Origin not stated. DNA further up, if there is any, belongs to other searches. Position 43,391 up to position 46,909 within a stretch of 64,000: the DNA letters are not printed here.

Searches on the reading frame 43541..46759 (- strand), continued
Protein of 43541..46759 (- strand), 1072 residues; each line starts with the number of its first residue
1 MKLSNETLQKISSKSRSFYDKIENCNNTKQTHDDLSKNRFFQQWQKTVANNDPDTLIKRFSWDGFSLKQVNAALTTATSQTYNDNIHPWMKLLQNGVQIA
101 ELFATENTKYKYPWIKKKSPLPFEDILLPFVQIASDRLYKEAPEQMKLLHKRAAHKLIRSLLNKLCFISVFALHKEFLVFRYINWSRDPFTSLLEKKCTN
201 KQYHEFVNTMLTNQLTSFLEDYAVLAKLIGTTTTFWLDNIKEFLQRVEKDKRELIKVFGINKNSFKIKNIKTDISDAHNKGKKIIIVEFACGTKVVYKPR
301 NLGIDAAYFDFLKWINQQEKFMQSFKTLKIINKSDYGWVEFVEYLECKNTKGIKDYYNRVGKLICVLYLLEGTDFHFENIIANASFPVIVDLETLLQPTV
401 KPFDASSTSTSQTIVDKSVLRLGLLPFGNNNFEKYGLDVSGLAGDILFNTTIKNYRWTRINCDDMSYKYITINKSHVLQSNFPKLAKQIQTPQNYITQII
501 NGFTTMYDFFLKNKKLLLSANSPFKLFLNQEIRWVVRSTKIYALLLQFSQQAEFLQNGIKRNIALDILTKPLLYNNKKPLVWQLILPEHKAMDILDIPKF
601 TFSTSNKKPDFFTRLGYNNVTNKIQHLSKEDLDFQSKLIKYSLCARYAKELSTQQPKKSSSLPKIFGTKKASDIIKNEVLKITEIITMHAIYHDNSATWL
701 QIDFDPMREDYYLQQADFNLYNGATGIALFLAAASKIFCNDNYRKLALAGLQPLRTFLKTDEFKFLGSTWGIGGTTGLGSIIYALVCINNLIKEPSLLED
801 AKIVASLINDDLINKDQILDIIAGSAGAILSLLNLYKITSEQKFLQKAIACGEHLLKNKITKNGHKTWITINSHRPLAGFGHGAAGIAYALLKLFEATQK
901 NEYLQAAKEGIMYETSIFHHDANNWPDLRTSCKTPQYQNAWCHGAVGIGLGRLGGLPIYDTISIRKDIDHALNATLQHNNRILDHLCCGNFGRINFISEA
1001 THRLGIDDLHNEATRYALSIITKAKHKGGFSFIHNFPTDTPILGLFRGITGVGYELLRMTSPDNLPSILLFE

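Call 20: search_solved_structures(query=window:43541-46759:-, max_evalue=0.00001, show_alignments=1)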
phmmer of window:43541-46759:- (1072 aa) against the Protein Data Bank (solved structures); distinct sequences matched with E-value up to 0.00001: 3.
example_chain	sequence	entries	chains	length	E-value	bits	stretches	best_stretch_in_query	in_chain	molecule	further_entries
6st5_A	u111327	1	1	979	1.3e-76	261.7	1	201-1070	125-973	LicM2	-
5dzt_A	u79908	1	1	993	1.8e-43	152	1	215-1072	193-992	CylM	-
6wq1_A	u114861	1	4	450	7e-07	30.9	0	716-948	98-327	LanC-like protein 2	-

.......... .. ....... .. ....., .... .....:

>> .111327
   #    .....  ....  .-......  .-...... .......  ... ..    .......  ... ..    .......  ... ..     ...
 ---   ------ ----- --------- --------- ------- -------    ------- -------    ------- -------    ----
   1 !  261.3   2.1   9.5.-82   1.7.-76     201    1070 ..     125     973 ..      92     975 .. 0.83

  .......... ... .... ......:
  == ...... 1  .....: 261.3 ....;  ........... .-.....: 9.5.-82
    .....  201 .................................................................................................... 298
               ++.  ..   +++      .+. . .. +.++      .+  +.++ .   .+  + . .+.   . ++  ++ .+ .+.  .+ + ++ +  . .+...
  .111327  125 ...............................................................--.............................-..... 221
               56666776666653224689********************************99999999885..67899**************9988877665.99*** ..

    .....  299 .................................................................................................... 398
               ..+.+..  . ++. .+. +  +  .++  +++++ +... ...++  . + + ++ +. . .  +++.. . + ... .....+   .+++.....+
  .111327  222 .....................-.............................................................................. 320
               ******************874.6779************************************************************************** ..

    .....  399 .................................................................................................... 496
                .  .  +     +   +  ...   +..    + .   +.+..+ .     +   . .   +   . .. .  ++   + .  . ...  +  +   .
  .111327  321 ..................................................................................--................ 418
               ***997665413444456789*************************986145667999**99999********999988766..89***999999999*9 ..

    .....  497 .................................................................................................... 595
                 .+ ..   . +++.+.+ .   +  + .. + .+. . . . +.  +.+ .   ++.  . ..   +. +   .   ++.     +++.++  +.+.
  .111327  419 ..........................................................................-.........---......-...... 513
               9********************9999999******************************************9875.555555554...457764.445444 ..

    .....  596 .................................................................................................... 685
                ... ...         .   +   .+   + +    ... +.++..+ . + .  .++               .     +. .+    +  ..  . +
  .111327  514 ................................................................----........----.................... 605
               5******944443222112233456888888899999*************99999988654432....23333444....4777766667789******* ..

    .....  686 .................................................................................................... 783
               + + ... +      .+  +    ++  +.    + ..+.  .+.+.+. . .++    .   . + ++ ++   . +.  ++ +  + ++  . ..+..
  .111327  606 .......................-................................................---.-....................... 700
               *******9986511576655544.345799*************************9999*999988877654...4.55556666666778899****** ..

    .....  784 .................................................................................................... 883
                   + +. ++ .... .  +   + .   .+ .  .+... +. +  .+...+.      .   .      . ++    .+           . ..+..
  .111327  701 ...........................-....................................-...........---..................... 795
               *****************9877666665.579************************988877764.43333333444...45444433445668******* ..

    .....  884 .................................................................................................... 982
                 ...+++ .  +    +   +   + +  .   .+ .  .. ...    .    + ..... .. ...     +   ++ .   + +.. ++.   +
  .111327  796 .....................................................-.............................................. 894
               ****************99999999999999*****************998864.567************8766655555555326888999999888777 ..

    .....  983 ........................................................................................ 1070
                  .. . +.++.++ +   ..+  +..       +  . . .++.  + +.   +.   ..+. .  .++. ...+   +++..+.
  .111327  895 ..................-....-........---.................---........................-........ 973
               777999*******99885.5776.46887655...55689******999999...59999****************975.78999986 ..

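Call 23: find_encoding_contigs(protein=P0003, flank=8000, max_places=2)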
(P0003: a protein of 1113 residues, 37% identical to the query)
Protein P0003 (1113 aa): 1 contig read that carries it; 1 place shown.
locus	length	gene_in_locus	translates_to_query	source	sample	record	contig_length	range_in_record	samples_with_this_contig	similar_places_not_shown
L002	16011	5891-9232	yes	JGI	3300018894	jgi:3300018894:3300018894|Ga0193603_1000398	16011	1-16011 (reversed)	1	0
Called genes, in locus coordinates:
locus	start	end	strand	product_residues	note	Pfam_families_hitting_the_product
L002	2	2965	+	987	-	?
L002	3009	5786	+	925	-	PF01364:Peptidase_C25 (faint), PF07719:TPR_2 (faint), PF13424:TPR_12 (faint), PF17874:TPR_MalT (faint), PF12770:CHAT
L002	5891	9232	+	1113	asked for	PF13575:DUF4135, PF05147:LANC_like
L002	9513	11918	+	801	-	PF05860:TPS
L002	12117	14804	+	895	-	PF00664:ABC_membrane, PF00005:ABC_tran, PF02463:SMC_N (faint)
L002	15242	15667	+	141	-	-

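Call 24: find_encoding_contigs(protein=P0010, flank=8000, max_places=2)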
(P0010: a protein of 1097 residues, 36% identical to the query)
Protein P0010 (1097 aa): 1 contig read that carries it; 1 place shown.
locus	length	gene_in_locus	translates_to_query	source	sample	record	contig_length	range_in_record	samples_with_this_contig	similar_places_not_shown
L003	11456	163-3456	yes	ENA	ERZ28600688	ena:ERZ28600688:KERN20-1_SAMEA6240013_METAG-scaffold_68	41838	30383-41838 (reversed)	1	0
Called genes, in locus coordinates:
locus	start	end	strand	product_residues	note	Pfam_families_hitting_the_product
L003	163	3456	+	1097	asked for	PF13575:DUF4135, PF05147:LANC_like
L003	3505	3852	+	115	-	-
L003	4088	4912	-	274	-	PF00072:Response_reg, PF00165:HTH_AraC, PF12833:HTH_18, PF00165:HTH_AraC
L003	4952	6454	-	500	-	PF00989:PAS (faint), PF08448:PAS_4 (faint), PF13188:PAS_8 (faint), PF08447:PAS_3 (faint), PF13426:PAS_9, PF00512:HisKA, PF02518:HATPase_c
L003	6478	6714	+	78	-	-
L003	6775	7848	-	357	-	PF00805:Pentapeptide, PF13576:Pentapeptide_3 (faint), PF13599:Pentapeptide_4, PF00805:Pentapeptide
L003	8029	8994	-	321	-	PF00126:HTH_1, PF03466:LysR_substrate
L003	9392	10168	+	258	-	PF07082:DUF1350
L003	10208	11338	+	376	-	PF00072:Response_reg, PF07228:SpoIIE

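Call 71: find_encoding_contigs(protein=P0014, flank=10000, max_places=1)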
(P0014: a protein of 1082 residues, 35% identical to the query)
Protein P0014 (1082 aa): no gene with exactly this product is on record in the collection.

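Call 72: find_encoding_contigs(protein=P0013, flank=10000, max_places=1)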
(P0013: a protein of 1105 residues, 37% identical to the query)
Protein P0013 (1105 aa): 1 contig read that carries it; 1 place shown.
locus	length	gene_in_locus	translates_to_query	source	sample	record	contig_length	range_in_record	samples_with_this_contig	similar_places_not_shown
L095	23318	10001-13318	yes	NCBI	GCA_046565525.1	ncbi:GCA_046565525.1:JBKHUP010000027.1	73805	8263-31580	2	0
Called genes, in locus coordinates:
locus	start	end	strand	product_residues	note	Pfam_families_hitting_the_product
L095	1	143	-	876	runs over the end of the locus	PF17874:TPR_MalT (faint), PF00515:TPR_1 (faint), PF07719:TPR_2 (faint), PF13176:TPR_7 (faint), PF13181:TPR_8 (faint), PF13374:TPR_10 (faint), PF13424:TPR_12, PF12770:CHAT, +2 more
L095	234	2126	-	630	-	PF08479:POTRA_2, PF03865:ShlB, PF01103:Omp85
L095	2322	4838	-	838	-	PF05860:TPS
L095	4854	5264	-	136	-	PF07862:Nif11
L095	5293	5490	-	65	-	-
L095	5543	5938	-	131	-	PF07862:Nif11 (weak)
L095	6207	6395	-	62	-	-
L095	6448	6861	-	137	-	PF07862:Nif11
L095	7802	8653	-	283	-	PF06051:DUF928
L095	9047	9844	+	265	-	PF01656:CbiA, PF09140:MipZ (faint), PF10609:ParA, PF13614:AAA_31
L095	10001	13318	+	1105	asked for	PF13575:DUF4135, PF05147:LANC_like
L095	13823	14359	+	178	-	PF27793:RNP_Burkhold (faint), PF14407:Frankia_peptide (faint), PF02979:NHase_alpha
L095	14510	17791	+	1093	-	PF13575:DUF4135, PF05147:LANC_like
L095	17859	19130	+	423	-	PF04820:Trp_halogenase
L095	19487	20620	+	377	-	-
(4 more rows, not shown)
